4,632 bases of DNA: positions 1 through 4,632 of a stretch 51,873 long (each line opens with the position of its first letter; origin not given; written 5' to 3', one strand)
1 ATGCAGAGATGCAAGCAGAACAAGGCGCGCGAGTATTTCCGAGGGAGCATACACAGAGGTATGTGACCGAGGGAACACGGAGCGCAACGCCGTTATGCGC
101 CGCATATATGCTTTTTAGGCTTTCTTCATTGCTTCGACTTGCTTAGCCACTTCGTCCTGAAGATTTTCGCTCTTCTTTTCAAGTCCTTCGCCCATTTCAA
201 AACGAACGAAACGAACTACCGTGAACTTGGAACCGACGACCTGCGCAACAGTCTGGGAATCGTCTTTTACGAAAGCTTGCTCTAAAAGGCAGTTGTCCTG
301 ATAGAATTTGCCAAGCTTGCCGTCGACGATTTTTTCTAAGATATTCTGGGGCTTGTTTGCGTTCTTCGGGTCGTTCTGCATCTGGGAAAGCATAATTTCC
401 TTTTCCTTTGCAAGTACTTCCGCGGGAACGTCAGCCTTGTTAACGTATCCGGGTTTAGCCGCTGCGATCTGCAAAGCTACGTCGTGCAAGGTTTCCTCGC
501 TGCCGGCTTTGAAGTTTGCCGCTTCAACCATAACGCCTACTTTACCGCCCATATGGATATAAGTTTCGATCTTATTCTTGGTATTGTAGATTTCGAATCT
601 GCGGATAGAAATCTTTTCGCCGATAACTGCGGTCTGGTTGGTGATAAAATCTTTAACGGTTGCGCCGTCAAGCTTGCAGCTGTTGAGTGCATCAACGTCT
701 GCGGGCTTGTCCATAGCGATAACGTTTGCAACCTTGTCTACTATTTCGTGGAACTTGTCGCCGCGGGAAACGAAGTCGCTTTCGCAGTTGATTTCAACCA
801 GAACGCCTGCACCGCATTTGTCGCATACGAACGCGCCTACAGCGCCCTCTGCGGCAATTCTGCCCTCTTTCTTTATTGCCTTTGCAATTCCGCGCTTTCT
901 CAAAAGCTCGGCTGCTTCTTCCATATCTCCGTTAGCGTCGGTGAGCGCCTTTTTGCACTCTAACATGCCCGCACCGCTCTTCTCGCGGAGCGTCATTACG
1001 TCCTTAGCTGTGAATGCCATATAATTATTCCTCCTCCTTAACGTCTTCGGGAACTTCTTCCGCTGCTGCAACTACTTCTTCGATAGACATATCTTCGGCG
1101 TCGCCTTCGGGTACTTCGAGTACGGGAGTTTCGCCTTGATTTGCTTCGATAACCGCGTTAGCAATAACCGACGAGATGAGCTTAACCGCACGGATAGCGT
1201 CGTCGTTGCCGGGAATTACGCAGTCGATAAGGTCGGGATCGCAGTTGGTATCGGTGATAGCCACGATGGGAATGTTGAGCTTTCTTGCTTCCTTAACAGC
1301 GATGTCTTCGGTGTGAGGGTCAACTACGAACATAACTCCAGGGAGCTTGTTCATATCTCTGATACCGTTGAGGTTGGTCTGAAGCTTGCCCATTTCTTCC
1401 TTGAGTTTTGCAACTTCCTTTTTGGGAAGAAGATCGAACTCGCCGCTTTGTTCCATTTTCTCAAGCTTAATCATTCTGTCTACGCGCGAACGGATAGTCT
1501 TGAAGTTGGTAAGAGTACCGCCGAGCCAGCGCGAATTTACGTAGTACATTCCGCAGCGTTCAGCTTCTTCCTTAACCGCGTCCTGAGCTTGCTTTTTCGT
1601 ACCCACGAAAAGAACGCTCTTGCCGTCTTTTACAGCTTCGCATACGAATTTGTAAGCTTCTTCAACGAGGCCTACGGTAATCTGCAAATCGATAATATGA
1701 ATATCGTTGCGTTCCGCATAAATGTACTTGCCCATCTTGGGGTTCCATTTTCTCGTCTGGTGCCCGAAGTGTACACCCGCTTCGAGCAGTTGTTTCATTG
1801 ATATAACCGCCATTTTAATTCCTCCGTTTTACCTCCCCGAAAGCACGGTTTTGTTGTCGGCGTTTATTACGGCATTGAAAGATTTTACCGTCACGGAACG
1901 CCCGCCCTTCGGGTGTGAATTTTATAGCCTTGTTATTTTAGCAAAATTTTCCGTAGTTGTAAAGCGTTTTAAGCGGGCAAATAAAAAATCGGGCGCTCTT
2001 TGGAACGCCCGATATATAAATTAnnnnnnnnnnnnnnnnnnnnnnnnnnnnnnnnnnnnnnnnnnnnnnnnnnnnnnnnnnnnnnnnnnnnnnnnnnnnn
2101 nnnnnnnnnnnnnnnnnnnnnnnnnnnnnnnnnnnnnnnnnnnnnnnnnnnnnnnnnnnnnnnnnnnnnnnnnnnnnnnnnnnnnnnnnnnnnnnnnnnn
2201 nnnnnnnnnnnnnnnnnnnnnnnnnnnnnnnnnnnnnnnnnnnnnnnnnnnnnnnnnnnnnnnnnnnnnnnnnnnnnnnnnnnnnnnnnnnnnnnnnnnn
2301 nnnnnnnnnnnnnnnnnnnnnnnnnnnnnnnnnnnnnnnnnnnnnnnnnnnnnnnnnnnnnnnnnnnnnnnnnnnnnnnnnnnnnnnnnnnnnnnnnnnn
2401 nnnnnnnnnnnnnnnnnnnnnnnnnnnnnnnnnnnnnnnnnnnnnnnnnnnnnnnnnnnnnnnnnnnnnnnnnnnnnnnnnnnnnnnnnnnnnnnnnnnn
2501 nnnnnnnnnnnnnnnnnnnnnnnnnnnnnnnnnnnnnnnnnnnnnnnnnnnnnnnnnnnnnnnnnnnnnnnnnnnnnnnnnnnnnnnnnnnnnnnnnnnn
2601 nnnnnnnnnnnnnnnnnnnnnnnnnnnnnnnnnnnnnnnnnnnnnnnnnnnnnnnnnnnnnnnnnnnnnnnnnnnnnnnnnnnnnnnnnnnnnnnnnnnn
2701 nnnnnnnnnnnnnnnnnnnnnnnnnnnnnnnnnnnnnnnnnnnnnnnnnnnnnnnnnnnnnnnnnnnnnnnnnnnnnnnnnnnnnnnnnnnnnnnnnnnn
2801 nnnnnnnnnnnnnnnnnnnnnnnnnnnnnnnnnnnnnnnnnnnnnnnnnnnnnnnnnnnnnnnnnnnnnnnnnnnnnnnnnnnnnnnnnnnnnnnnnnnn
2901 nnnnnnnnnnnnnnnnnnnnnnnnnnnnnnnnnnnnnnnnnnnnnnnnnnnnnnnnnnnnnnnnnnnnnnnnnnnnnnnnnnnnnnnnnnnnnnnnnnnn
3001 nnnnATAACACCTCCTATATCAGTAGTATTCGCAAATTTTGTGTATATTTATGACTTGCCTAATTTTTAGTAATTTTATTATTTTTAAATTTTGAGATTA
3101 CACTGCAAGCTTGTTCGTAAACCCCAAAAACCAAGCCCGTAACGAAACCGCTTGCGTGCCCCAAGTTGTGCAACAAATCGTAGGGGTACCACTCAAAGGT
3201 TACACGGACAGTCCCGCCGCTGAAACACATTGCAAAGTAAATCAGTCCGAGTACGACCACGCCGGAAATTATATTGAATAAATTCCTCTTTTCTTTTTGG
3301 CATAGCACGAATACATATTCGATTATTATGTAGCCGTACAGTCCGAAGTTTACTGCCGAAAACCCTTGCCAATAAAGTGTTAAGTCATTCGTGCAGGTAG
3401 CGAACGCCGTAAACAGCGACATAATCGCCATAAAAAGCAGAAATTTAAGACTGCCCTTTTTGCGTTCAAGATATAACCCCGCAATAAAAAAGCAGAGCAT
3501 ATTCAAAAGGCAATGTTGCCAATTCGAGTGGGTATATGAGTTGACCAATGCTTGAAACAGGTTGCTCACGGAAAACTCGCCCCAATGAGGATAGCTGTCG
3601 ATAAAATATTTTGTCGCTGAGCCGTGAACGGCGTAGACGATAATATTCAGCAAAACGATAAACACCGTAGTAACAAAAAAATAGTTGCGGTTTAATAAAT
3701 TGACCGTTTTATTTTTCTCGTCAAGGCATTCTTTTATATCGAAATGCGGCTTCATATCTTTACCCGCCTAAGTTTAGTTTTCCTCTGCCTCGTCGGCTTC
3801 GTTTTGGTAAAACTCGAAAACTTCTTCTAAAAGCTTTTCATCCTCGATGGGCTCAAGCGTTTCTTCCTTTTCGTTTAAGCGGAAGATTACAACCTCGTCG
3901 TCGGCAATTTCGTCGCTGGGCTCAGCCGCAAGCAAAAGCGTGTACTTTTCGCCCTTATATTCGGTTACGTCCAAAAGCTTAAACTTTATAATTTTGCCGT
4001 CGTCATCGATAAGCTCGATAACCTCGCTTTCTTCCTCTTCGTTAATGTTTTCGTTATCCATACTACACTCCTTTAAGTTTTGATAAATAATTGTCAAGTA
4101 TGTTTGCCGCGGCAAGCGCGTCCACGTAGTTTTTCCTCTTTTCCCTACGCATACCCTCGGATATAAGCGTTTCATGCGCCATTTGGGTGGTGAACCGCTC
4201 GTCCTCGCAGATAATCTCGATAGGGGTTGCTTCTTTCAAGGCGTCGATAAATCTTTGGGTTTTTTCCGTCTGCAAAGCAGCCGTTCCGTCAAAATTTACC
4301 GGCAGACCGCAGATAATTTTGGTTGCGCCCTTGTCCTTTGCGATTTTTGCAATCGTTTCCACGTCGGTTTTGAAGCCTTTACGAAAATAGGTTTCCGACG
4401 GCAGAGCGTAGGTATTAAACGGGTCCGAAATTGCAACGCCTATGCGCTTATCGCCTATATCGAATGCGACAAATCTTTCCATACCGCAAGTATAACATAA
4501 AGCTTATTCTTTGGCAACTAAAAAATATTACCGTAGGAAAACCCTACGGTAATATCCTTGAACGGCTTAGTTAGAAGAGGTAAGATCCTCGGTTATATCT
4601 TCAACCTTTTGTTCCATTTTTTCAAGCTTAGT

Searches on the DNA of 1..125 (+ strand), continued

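Call 84: search_with_rna_model(model_id=R1, sources=[L125, L126, L127, L128, L129, L130, L131, L132, L133, L134, L135, L136, L137, L138, L139, L140, L141, L142, L143, L144, L145, L146, L147, L148, L149, L150, L151, L152, L153, L154, L155, L156, L157, L158, L159, L160, L161, L162, L163, L164, L165, L166, L167, L168, L169, L170, L171, L172, L173, L174, L175, L176, L177, L178, L179, L180, L181, L182, L183, L184, L185, L186, L187, L188, L189, L190, L191, L192, L193, L194, L195, L196, L197, L198, L199, L200, L201, L202, L203, L204, L205, L206, L207, L208, L209, L210, L211, L212, L213, L214, L215, L216, L217, L218, L219, L220, L221, L222, L223, L224], max_evalue=0.001)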
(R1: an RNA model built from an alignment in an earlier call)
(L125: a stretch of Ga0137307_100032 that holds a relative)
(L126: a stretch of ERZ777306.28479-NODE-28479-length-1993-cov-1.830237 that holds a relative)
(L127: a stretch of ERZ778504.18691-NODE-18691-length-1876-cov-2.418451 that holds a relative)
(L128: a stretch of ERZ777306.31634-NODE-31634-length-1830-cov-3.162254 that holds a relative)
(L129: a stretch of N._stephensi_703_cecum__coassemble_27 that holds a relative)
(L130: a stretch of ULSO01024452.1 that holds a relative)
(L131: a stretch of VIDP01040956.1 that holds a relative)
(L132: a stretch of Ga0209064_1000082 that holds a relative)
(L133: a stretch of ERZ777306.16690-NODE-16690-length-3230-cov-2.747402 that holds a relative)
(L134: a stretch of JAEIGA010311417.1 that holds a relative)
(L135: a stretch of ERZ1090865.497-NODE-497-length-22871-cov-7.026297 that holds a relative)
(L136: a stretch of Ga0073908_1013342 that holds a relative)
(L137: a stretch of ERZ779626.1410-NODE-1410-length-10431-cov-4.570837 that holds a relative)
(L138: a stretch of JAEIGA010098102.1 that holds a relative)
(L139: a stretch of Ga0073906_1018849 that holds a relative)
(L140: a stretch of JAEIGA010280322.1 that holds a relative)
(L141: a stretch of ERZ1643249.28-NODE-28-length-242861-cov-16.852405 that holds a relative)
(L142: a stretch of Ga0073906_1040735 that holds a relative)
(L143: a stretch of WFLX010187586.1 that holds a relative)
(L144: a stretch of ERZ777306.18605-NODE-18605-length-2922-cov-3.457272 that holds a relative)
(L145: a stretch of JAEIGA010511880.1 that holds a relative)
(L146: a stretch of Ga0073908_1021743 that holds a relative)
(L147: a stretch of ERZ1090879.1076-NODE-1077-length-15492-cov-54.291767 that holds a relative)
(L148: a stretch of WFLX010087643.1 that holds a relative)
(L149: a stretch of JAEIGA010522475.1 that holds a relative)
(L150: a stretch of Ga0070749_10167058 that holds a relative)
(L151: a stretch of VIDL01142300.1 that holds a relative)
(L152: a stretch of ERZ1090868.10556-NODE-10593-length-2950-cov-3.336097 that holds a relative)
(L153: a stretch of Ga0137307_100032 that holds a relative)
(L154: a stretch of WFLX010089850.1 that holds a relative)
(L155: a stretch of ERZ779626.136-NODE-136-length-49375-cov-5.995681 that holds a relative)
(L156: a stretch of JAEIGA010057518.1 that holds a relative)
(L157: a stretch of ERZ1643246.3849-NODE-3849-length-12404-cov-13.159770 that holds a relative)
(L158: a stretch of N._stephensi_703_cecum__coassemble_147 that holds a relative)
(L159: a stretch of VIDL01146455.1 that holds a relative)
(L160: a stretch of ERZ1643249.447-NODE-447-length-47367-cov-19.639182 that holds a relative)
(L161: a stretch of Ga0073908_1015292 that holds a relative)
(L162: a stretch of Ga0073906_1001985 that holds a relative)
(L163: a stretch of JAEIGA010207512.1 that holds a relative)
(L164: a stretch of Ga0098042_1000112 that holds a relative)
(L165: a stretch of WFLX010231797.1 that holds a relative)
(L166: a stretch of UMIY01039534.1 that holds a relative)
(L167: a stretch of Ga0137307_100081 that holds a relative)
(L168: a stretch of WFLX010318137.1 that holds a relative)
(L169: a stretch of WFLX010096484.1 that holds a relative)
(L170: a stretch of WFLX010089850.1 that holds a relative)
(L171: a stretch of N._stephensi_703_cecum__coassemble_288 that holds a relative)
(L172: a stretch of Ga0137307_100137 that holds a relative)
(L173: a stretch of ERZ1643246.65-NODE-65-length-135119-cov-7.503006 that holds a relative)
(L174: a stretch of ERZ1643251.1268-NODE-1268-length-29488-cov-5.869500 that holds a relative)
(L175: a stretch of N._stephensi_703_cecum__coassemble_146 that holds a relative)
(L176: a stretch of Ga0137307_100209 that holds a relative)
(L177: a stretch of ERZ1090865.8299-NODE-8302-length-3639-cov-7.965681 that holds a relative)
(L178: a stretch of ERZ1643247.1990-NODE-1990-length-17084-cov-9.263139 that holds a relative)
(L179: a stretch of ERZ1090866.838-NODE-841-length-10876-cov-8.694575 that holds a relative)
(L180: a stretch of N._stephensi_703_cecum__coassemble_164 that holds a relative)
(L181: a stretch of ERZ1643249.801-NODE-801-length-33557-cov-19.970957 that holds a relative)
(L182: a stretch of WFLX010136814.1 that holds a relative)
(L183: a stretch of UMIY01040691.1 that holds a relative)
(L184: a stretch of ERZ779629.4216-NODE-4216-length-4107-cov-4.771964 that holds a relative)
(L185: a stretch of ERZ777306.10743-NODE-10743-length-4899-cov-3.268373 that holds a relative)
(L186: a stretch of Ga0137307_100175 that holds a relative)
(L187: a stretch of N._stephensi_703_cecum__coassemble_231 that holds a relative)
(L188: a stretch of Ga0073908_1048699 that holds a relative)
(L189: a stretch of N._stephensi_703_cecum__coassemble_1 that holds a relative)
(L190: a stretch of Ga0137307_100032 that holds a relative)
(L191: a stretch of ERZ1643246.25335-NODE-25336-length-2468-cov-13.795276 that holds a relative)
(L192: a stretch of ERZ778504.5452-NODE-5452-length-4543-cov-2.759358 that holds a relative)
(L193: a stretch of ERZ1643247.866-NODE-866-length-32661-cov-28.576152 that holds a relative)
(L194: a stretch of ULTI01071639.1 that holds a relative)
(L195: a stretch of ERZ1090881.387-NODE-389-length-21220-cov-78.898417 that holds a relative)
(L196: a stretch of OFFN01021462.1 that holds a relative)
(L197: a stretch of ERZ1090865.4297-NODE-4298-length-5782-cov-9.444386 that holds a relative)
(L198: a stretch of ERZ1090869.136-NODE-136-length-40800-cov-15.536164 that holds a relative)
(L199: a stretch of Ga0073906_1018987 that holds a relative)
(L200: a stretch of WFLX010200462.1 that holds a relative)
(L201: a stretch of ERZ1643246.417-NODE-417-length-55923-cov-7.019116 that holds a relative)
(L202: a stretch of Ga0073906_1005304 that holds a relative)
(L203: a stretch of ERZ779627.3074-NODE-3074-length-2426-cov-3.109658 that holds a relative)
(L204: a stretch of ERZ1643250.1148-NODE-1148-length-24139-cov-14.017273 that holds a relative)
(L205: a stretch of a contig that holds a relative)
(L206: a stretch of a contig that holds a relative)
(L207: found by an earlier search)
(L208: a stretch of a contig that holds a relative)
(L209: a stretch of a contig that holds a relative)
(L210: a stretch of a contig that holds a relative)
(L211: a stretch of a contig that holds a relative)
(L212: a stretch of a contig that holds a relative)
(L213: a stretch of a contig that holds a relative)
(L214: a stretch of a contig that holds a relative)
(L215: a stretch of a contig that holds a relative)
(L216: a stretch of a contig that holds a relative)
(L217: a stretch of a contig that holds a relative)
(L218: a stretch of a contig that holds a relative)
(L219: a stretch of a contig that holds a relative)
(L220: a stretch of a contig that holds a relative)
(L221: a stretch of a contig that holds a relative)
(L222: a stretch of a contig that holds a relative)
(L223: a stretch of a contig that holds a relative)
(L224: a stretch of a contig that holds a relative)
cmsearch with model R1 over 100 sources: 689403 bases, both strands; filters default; matches with E-value up to 0.001: 132.
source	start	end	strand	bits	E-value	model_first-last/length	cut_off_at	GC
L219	1739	1876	+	125.5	2e-28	1-137/137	no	0.49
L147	230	367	-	124.9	2.8e-28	1-137/137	no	0.49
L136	2616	2753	-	124.5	3.5e-28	1-137/137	no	0.43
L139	3264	3401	-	123.3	7.1e-28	1-137/137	no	0.4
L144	1695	1832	+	123.3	7.1e-28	1-137/137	no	0.4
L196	462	599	+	123.3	7.1e-28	1-137/137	no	0.4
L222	10817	10952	+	121.9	1.6e-27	1-137/137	no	0.48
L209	10909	11044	-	121.6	1.9e-27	1-137/137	no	0.43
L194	883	1020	+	121.3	2.3e-27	1-137/137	no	0.49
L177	128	265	-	120.8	3.2e-27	1-137/137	no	0.49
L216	817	951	+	120.7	3.3e-27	1-137/137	no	0.44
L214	6773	6908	+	120.2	4.4e-27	1-137/137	no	0.48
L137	8431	8568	-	119.9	5.3e-27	1-137/137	no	0.42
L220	1045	1181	+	119.6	6.3e-27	1-137/137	no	0.44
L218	7139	7275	-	117.6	2e-26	1-137/137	no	0.4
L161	1423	1560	-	117.5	2.2e-26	1-137/137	no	0.47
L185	2054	2191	+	117.5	2.2e-26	1-137/137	no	0.47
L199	2385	2522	+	117.5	2.2e-26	1-137/137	no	0.47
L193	4054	4191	-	117.3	2.3e-26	1-137/137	no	0.53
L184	2064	2201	-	116.9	3.1e-26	1-137/137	no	0.41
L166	6638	6773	-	116.4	4e-26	1-137/137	no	0.46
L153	6064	6200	+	115.5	6.7e-26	1-137/137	no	0.44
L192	480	616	-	115.5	6.7e-26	1-137/137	no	0.44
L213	3037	3175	+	115.2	8.3e-26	1-137/137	no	0.49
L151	8653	8788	+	115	9.2e-26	1-137/137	no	0.53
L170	2773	2908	+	115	9.2e-26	1-137/137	no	0.53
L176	1198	1334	+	114.6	1.2e-25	1-137/137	no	0.39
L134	1999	2134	+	114.3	1.3e-25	1-137/137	no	0.47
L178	8075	8211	-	113.8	1.9e-25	1-137/137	no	0.47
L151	12102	12237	+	113.5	2.2e-25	1-137/137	no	0.51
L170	6222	6357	+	113.5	2.2e-25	1-137/137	no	0.51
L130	6064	6199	+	112.8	3.3e-25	1-137/137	no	0.49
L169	1498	1633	+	112.6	3.6e-25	1-137/137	no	0.48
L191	2234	2372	+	112.4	4.1e-25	1-137/137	no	0.52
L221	5913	6050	+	112.4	4.2e-25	1-137/137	no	0.49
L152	294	432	-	112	5.1e-25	1-137/137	no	0.5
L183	3409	3547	-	112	5.4e-25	1-137/137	no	0.52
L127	902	1038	+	111.9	5.7e-25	1-137/137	no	0.4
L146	921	1057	-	111.6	6.6e-25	1-137/137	no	0.45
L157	7947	8085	+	111.4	7.5e-25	1-137/137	no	0.51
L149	69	203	+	111.3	7.8e-25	1-137/137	no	0.58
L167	5244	5380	-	110.6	1.2e-24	1-137/137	no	0.43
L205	898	1033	-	110.5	1.3e-24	1-137/137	no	0.41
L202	11299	11433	-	110.4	1.3e-24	1-137/137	no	0.5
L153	1554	1689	+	110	1.7e-24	1-137/137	no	0.43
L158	9710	9845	+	109.8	1.9e-24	1-137/137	no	0.53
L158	7970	8107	+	109.6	2.2e-24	1-137/137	no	0.48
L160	11185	11323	-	109.2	2.7e-24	1-137/137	no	0.51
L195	12941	13079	+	109.2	2.7e-24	1-137/137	no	0.51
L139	837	973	-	109.1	2.9e-24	1-137/137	no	0.46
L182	4188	4323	+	109.1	2.9e-24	1-137/137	no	0.49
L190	2920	3052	+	108.9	3.3e-24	1-137/137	no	0.44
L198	5665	5802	-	108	5.3e-24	1-137/137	no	0.46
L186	8781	8914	+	107.8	6.2e-24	1-137/137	no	0.51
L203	150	285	+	107.4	7.6e-24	1-137/137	no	0.5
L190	4850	4985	+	106.9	1.1e-23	1-137/137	no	0.49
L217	942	1080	+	106.6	1.2e-23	1-137/137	no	0.51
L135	9868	10004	+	106.3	1.5e-23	1-137/137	no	0.48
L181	7269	7405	+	106.3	1.5e-23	1-137/137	no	0.48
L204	10782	10918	-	106.3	1.5e-23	1-137/137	no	0.48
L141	7678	7813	-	106.1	1.6e-23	1-137/137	no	0.5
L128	795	930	-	105.3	2.6e-23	1-137/137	no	0.47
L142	1474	1609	+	105.3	2.6e-23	1-137/137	no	0.47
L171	751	887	+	104.9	3.2e-23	1-137/137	no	0.52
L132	1658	1796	+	104.3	4.6e-23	1-137/137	no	0.5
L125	3439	3575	+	104.3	4.8e-23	1-137/137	no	0.41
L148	361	498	-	104.2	5e-23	1-137/137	no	0.49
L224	237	373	+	103.9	5.9e-23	1-137/137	no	0.57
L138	133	269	+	103.6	6.9e-23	1-137/137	no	0.53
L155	2105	2242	-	103.5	7.3e-23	1-137/137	no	0.45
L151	3888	4024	+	102.8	1.2e-22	1-137/137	no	0.51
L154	1885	2021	+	102.8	1.2e-22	1-137/137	no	0.51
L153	1059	1194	+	102.5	1.4e-22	1-137/137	no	0.47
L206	2330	2468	+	102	1.8e-22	1-137/137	no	0.45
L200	7853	7989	+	101.8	2e-22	1-137/137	no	0.46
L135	2009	2147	+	101.7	2.1e-22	1-137/137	no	0.5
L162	804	940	-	101.6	2.3e-22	1-137/137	no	0.47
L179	8851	8986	-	101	3.2e-22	1-137/137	no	0.57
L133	2279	2417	+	100.9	3.3e-22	1-137/137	no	0.51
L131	1904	2040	-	100.7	3.8e-22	1-137/137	no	0.39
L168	6480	6616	+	100.4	4.5e-22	1-137/137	no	0.56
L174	9498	9634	+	100.1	5.5e-22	1-137/137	no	0.54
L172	2772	2910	+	99.9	6.1e-22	1-137/137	no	0.5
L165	6224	6359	-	99.5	7.8e-22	1-137/137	no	0.53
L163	1706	1842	-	98.8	1.2e-21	1-137/137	no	0.54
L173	1414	1531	-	98.7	1.3e-21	10-126/137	no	0.58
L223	387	520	-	98.3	1.6e-21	1-137/137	no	0.47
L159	5438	5574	+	97.7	2.2e-21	1-137/137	no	0.54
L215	1848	1984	-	97.7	2.2e-21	1-137/137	no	0.54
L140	1186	1322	-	94.5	1.4e-20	1-137/137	no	0.55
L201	1075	1210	+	93.5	2.6e-20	1-137/137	no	0.56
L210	438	573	-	93.4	2.7e-20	1-137/137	no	0.57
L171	3594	3731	+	93.3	2.9e-20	1-137/137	no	0.54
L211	1037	1173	+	92.6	4.2e-20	1-137/137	no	0.56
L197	369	486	+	92.4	4.9e-20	10-126/137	no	0.57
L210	6282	6399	-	92.4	4.9e-20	10-126/137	no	0.57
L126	956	1092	+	92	6e-20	1-137/137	no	0.46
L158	6291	6425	+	91.2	9.6e-20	1-137/137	no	0.48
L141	3074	3212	-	90.2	1.7e-19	1-137/137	no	0.5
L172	3598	3734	+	89.9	2.1e-19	1-137/137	no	0.51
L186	8668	8772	+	89.4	2.8e-19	16-120/137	no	0.53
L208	1479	1614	-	89.1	3.4e-19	1-137/137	no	0.52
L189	4125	4262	+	88.1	6.1e-19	1-137/137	no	0.51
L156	5652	5788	+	88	6.3e-19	1-137/137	no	0.5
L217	5860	5996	+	87.8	7.2e-19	1-137/137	no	0.53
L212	480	617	+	87.5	8.6e-19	1-137/137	no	0.54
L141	5065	5201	-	87.4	9.2e-19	1-137/137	no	0.54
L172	1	132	+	86.5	1.5e-18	1-137/137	no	0.47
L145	1697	1833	+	86.4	1.6e-18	1-137/137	no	0.46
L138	6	122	+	85.9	2.2e-18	11-125/137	no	0.56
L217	836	939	+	84.1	6e-18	16-120/137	no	0.55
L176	6834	6969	+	84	6.5e-18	1-137/137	no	0.42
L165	3379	3514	-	82.6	1.5e-17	1-137/137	no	0.51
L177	997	1133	-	82.5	1.6e-17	1-137/137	no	0.49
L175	7925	8061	-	76.5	5.2e-16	1-137/137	no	0.55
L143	9139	9277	-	76.1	6.4e-16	1-137/137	no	0.51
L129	5600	5759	+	72.3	6.1e-15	1-137/137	no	0.54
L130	5828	5950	+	57.2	4.1e-11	1-137/137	no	0.46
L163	1860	1962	-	54.8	1.6e-10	16-120/137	no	0.57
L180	4262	4361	-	54.7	1.8e-10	21-115/137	no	0.62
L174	9391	9478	+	53.7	3e-10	25-110/137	no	0.55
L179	7458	7593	-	51.7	9.7e-10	1-137/137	no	0.49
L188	1168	1263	+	51.3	1.3e-09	1-95/137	3'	0.51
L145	1610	1690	+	51.2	1.3e-09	27-108/137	no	0.52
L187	6877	7010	-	48.4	7e-09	1-137/137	no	0.6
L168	1964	2103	+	46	2.7e-08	1-137/137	no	0.59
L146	1742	1869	-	45.5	3.6e-08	1-137/137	no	0.41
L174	9270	9345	+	44.5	6.8e-08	30-105/137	no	0.57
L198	5918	5990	-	38.1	2.8e-06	32-103/137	no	0.55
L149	1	53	+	33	5.3e-05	53-107/137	5'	0.55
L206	2208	2311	+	30.8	0.0002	16-120/137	no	0.57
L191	363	444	+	28.8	0.00061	18-120/137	no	0.52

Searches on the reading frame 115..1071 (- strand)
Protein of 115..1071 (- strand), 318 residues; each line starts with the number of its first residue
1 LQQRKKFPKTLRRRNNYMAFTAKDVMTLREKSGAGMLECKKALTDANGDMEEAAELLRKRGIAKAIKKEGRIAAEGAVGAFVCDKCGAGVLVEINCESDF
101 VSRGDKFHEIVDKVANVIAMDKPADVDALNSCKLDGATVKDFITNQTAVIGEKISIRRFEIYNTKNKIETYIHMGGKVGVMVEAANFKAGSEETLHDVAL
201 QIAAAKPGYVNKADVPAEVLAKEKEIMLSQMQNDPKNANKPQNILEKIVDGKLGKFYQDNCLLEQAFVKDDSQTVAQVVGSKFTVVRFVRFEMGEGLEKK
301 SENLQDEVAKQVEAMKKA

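Call 9: search_protein_families(library=pfam, proteins=[window:115-1071:-])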
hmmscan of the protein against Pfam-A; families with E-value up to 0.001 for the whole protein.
window:115-1071:- (318 aa): 2 families
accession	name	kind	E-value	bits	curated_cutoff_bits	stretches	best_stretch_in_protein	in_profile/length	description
PF00889.24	EF_TS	-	6e-67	225.6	27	1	89-295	1-204/204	Elongation factor TS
PF25025.1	EF-Ts_N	-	0.00021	21.6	33.2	1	21-60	13-53/60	Elongation factor Ts, mitochondrial, N-terminal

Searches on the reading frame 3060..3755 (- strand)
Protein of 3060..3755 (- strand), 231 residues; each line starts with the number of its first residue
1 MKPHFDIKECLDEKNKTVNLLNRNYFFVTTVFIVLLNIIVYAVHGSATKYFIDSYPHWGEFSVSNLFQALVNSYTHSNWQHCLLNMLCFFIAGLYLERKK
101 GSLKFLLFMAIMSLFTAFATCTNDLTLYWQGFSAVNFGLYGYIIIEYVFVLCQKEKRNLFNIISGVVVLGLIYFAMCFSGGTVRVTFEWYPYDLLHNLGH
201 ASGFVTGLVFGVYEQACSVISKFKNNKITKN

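Call 62: search_protein_families(library=pfam, proteins=[window:3060-3755:-], max_evalue=0.00001)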
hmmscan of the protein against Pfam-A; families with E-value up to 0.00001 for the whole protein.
window:3060-3755:- (231 aa): 1 family
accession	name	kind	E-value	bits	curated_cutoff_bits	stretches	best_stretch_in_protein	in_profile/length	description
PF01694.28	Rhomboid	-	8.5e-14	52.4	22.6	1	71-213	9-139/143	Rhomboid domain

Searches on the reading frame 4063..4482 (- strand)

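Call 62: search_protein_families(library=pfam, proteins=[window:4063-4482:-], max_evalue=0.00001)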
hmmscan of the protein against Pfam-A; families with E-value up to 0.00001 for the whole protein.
window:4063-4482:- (139 aa): 1 family
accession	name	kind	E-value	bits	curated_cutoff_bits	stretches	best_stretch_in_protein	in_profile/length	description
PF03652.20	RuvX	-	1.1e-38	133.1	29.2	1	3-134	2-133/134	Holliday junction resolvase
